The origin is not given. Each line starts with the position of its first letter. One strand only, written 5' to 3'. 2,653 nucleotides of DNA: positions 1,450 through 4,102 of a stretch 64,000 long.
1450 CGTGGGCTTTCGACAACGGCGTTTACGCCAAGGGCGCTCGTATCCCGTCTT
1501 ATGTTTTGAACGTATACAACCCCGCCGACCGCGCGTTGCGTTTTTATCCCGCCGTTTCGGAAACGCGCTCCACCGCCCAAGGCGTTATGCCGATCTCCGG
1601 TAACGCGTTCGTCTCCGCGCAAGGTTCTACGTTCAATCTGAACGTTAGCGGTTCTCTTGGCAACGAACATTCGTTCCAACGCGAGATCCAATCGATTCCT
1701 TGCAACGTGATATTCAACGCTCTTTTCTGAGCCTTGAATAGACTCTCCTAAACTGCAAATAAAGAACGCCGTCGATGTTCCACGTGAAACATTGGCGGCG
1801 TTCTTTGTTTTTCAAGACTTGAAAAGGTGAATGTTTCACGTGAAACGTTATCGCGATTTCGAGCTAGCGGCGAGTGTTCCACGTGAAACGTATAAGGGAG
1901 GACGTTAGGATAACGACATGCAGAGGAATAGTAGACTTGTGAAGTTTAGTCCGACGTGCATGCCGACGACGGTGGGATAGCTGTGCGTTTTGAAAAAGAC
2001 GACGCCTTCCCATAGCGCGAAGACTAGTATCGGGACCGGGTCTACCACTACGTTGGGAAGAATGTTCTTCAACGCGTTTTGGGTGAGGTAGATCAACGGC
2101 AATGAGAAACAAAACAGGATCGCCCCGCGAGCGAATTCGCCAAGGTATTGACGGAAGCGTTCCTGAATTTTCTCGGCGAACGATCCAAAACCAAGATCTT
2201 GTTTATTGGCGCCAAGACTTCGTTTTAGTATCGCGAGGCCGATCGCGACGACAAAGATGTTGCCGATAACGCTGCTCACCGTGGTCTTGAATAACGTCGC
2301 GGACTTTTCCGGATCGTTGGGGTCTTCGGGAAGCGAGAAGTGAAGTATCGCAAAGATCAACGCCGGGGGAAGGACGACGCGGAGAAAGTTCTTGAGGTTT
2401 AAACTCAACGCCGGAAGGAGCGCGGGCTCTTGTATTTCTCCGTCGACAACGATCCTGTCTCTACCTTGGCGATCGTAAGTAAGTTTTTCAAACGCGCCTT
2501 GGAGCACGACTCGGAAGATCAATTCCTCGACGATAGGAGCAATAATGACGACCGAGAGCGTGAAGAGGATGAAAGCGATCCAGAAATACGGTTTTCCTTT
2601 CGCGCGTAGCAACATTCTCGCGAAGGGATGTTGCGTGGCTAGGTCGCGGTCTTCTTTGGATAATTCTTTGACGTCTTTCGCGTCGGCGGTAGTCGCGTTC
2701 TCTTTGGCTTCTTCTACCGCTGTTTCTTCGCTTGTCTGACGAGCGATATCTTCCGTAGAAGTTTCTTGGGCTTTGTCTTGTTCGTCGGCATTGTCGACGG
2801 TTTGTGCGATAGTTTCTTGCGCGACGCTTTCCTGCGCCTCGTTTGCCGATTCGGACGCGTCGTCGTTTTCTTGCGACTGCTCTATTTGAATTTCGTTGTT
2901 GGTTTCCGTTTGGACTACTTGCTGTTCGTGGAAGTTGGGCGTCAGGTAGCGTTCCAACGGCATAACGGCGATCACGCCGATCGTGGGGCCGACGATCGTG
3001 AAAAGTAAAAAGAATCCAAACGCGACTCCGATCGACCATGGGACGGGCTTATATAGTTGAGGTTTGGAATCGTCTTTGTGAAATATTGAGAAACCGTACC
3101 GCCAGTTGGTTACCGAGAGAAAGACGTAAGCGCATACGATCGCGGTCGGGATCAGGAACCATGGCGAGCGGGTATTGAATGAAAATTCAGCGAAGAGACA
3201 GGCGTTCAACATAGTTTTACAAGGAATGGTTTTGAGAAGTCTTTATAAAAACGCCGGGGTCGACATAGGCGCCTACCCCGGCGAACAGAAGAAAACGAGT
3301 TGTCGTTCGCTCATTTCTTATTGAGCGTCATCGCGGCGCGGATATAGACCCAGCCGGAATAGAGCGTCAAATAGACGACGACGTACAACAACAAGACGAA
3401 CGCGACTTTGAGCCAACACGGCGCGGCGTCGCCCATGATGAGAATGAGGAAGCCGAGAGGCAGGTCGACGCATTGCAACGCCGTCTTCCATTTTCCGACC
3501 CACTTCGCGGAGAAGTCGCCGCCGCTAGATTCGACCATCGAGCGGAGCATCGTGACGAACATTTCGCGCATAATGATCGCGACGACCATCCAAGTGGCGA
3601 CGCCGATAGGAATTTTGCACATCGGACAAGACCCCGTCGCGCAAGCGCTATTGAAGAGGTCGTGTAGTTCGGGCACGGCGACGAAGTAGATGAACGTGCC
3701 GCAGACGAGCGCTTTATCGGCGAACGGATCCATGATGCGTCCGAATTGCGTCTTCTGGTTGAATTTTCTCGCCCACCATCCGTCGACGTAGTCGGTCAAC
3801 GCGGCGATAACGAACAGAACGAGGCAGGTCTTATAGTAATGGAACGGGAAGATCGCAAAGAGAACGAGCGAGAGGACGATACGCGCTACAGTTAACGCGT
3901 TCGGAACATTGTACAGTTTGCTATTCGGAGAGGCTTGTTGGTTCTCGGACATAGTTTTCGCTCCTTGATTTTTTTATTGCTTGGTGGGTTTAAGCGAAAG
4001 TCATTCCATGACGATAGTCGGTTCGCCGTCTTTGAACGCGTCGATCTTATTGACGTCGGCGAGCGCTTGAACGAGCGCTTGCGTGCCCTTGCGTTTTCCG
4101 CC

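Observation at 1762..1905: Three copies of a perfect 14-bp palindrome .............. in a convergent intergenic region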

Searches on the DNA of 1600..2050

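Call 49: search_rna_families(source=window, start=1600, end=2050, threshold=evalue, max_evalue=1)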
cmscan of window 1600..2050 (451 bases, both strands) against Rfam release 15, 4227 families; matches with E-value up to 1: 3.
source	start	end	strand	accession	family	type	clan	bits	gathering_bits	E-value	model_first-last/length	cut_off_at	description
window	1765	1803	+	RF04201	MIR7510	Gene; miRNA;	-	21.7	93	0.092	1-79/79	no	MIR7510 microRNA precursor family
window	1723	1817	+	RF00236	ctRNA_pGA1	Gene; antisense;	-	20.6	45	0.09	1-79/79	no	ctRNA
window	1767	1800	+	RF04149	MIR447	Gene; miRNA;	-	16.6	200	0.5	1-236/236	no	MIR447 microRNA precursor family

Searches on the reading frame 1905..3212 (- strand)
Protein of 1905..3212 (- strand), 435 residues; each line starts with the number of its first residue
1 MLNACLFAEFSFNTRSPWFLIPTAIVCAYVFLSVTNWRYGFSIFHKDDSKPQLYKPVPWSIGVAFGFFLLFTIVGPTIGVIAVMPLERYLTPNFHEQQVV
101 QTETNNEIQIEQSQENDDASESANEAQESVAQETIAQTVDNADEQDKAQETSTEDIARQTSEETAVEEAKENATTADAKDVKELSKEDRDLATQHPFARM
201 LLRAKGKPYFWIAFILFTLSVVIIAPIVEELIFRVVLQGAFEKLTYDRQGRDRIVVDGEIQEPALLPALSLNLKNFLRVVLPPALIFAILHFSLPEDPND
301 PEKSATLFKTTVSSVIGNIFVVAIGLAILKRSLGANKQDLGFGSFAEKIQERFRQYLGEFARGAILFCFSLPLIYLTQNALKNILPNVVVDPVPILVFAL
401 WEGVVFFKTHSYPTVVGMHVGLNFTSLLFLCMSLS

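Call 7: search_protein_families(library=pfam, proteins=[window:1905-3212:-])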
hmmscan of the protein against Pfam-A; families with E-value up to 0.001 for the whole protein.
window:1905-3212:- (435 aa): 2 families
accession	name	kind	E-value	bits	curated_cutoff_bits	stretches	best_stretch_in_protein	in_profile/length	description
PF02517.21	Rce1-like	-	6.1e-08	33.3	22.4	1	213-311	3-56/93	Type II CAAX prenyl endopeptidase Rce1-like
PF22251.1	PFF1_TM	-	0.0004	20.4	32.3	1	86-181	116-210/300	Vacuolar membrane protease, transmembrane domain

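Call 16: find_encoding_contigs(protein=window:1905-3212:-, flank=10000, max_places=10)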
Protein window:1905-3212:- (435 aa): no gene with exactly this product is on record in the collection.

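Call 20: find_homologous_proteins(query=window:1905-3212:-, max_evalue=1e-10)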
Query window:1905-3212:- (435 aa): 9 proteins with E <= 1e-10 among 8000 candidates.
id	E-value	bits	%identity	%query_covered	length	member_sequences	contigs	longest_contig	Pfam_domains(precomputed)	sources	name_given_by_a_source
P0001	9.5e-287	968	100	100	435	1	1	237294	PF02517.22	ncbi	-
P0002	1.7e-99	352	41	99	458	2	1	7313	PF02517.22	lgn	-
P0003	4.3e-98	347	39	100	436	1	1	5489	PF02517.22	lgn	-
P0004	5.3e-85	304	47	66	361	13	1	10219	PF02517.22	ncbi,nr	ncbi:MAG: CPBP family intramembrane metalloprotease [Thermoguttaceae bacterium]|nr:CPBP family intra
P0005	3.6e-80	288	39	97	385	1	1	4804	PF02517.22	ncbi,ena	-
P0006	1.3e-76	276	39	99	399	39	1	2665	PF02517.22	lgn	-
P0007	1.3e-50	191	30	99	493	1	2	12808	PF02517.22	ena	-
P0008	1.8e-47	180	40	36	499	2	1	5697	PF02517.22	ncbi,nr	ncbi:MAG: CPBP family intramembrane metalloprotease [Thermoguttaceae bacterium]|nr:CPBP family intra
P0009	3.7e-44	169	37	59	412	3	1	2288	PF02517.22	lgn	-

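Call 21: find_encoding_contigs(protein=P0001, flank=10000, max_places=5)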
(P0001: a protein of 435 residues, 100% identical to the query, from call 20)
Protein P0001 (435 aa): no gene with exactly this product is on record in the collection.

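Call 22: find_encoding_contigs(protein=P0004, flank=10000, max_places=5)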
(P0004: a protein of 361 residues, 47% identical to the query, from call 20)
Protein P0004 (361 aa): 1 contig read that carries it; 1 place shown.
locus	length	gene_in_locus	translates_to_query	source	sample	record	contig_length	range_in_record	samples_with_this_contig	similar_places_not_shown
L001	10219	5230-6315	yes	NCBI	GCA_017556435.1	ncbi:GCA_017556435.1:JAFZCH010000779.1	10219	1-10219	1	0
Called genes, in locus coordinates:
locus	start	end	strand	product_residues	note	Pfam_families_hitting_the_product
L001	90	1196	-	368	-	PF07963:N_methyl, PF07596:SBP_bac_10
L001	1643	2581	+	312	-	PF12784:PDDEXK_2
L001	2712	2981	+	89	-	-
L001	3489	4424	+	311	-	PF03446:NAD_binding_2, PF14833:NAD_binding_11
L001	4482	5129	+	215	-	PF01066:CDP-OH_P_transf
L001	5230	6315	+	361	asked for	PF02517:Rce1-like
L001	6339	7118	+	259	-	PF06044:DpnI, PF17726:DpnI_C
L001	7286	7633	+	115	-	-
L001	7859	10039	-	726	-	-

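Call 23: find_encoding_contigs(protein=P0002, flank=10000, max_places=5)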
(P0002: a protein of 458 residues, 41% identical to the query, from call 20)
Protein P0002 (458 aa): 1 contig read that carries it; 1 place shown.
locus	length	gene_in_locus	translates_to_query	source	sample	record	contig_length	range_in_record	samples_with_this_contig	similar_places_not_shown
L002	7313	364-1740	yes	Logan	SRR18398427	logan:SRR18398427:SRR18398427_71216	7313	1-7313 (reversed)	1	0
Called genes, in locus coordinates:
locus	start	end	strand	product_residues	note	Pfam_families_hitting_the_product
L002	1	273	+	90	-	?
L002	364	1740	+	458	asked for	PF02517:Rce1-like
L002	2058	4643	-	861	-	-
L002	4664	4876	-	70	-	-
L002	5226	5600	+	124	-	-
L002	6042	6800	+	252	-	-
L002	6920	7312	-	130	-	?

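Call 28: find_encoding_contigs(protein=P0003, flank=10000, max_places=5)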
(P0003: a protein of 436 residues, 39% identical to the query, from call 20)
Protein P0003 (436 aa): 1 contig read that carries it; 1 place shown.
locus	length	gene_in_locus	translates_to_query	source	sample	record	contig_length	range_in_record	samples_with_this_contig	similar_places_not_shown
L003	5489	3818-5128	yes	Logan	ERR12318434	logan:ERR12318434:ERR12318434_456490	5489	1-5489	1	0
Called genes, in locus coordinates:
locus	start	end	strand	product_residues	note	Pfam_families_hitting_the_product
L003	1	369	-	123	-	?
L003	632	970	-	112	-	-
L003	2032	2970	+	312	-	PF02826:2-Hacid_dh_C (weak), PF03446:NAD_binding_2, PF03807:F420_oxidored, PF14833:NAD_binding_11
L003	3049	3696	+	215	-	PF01066:CDP-OH_P_transf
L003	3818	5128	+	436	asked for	PF02517:Rce1-like (faint)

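Call 29: find_encoding_contigs(protein=P0005, flank=10000, max_places=5)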
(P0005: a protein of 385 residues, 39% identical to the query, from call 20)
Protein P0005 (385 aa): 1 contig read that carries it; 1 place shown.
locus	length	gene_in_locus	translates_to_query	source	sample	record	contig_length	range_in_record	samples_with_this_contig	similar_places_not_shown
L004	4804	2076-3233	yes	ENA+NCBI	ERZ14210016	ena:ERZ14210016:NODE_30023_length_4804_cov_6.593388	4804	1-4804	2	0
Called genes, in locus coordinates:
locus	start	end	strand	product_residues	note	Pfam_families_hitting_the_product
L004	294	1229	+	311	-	PF03446:NAD_binding_2, PF03807:F420_oxidored (faint), PF14833:NAD_binding_11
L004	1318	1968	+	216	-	PF01066:CDP-OH_P_transf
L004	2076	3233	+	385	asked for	PF02517:Rce1-like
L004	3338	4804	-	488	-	?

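Call 30: find_encoding_contigs(protein=P0007, flank=10000, max_places=5)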
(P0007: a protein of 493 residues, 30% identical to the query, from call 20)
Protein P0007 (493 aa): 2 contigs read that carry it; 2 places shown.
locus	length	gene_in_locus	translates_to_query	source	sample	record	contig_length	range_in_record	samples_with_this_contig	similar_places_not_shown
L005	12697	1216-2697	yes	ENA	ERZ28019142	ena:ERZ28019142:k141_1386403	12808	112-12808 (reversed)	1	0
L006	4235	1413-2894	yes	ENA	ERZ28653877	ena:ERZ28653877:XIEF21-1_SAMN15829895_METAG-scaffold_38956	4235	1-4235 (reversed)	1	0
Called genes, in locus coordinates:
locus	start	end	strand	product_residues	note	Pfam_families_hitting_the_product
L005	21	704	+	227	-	PF01066:CDP-OH_P_transf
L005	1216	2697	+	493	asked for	PF02517:Rce1-like (faint)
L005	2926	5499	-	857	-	-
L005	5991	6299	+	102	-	-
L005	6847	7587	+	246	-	-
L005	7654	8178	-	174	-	PF08899:DUF1844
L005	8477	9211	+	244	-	PF01812:5-FTHF_cyc-lig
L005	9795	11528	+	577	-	-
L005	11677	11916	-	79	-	PF02599:CsrA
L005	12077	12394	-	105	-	-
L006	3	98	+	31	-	?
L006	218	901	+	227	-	PF01066:CDP-OH_P_transf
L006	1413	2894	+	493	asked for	PF02517:Rce1-like (faint)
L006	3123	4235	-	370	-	?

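Call 37: find_related_loci(query=A1, collection=genome_contigs, flank=10000)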
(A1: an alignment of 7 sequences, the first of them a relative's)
Query A1 (435 aa) in genome_contigs; peptide patterns used: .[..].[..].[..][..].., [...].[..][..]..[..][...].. (x = any residue, [..] = any of these).
111 stretches matched a pattern; 15 encode a relative of the query (tblastn E <= 1e-3); 15 distinct loci.
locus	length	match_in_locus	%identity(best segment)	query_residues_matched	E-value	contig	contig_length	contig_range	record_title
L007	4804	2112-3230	39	13-435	8e-88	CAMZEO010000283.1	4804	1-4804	MAG TPA_asm: uncultured Planctomycetales bacterium isolate SRR10912533_bin.63_metaWRAP_v1.3_MAG genome assembly, contig:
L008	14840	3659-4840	39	6-435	2e-85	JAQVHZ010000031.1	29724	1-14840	MAG: Thermoguttaceae bacterium isolate STE_28 NODE_3116_length_29724_cov_5.378214_Sandtown_E, whole genome shotgun seque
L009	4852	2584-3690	37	10-435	3e-77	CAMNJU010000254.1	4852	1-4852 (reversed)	MAG: uncultured Planctomycetales bacterium isolate SRR873597_bin.58_metaWRAP_v1.3_MAG genome assembly, contig: NODE.5374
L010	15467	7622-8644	45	18-435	6e-72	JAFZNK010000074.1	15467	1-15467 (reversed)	MAG: Thermoguttaceae bacterium isolate RGIG7925 Water_buffalos_Rumen-1__c253670, whole genome shotgun sequence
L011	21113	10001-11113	36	10-435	1e-70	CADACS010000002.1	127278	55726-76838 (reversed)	MAG: uncultured planctomycete isolate RUG13182 genome assembly, contig: RUG13182_asm_2, whole genome shotgun sequence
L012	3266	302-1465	32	57-434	4e-55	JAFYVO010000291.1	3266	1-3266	MAG: Thermoguttaceae bacterium isolate RGIG7461 Water_buffalos_Colon-1__c630918, whole genome shotgun sequence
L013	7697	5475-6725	30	4-434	1e-50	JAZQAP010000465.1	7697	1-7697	MAG: Thermoguttaceae bacterium isolate T1900044642_TS20190108.MAGScoT_cleanbin_000084 SGB_1289_k141_1985338, whole genom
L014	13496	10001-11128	31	43-434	3e-50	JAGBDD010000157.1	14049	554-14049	MAG: Thermoguttaceae bacterium isolate RGIG9010 Water_deer_Rectum-3__c314491, whole genome shotgun sequence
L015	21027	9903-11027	37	29-431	1e-46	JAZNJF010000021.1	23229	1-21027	MAG: Thermoguttaceae bacterium isolate T1900044680_TS20190146.MAGScoT_cleanbin_000042 SGB_1685_k141_771699, whole genome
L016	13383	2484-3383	36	176-434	4e-46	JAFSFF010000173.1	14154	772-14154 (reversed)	MAG: Thermoguttaceae bacterium isolate RGIG3088 Goat_Rectum-5__c182677, whole genome shotgun sequence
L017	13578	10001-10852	36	178-434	2e-44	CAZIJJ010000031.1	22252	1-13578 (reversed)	MAG TPA_asm: uncultured Planctomycetaceae bacterium isolate binchicken_co370_9 genome assembly, contig: NODE_2494_length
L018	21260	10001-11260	35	4-434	3e-43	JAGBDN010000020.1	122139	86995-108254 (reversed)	MAG: Thermoguttaceae bacterium isolate RGIG9020 Water_deer_Rectum-4__c2273, whole genome shotgun sequence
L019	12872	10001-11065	41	155-434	9e-34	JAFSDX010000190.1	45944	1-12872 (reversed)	MAG: Thermoguttaceae bacterium isolate RGIG3054 Goat_Rectum-4__c540132, whole genome shotgun sequence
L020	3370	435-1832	40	24-434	8e-34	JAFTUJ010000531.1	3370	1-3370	MAG: Thermoguttaceae bacterium isolate RGIG4158 Roe_deer_Colon-1__c746362, whole genome shotgun sequence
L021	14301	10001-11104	30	91-435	6e-33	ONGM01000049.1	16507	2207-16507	uncultured planctomycete isolate RUG284 genome assembly, contig: k87_5492650, whole genome shotgun sequence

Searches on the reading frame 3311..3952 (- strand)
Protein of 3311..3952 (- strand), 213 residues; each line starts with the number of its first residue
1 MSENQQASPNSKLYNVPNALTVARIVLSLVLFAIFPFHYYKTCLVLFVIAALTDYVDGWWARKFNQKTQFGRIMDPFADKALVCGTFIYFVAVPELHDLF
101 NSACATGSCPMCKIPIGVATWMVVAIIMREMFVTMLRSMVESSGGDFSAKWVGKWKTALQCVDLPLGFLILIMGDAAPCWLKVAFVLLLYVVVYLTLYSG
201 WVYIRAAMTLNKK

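Call 7: search_protein_families(library=pfam, proteins=[window:3311-3952:-])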
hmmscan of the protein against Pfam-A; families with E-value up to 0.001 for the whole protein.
window:3311-3952:- (213 aa): 1 family
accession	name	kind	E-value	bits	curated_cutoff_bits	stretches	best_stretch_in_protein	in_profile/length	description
PF01066.26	CDP-OH_P_transf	-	5e-34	118.3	22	1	15-184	2-138/152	CDP-alcohol phosphatidyltransferase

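Call 19: find_encoding_contigs(protein=window:3311-3952:-, flank=10000, max_places=10)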
Protein window:3311-3952:- (213 aa): no gene with exactly this product is on record in the collection.
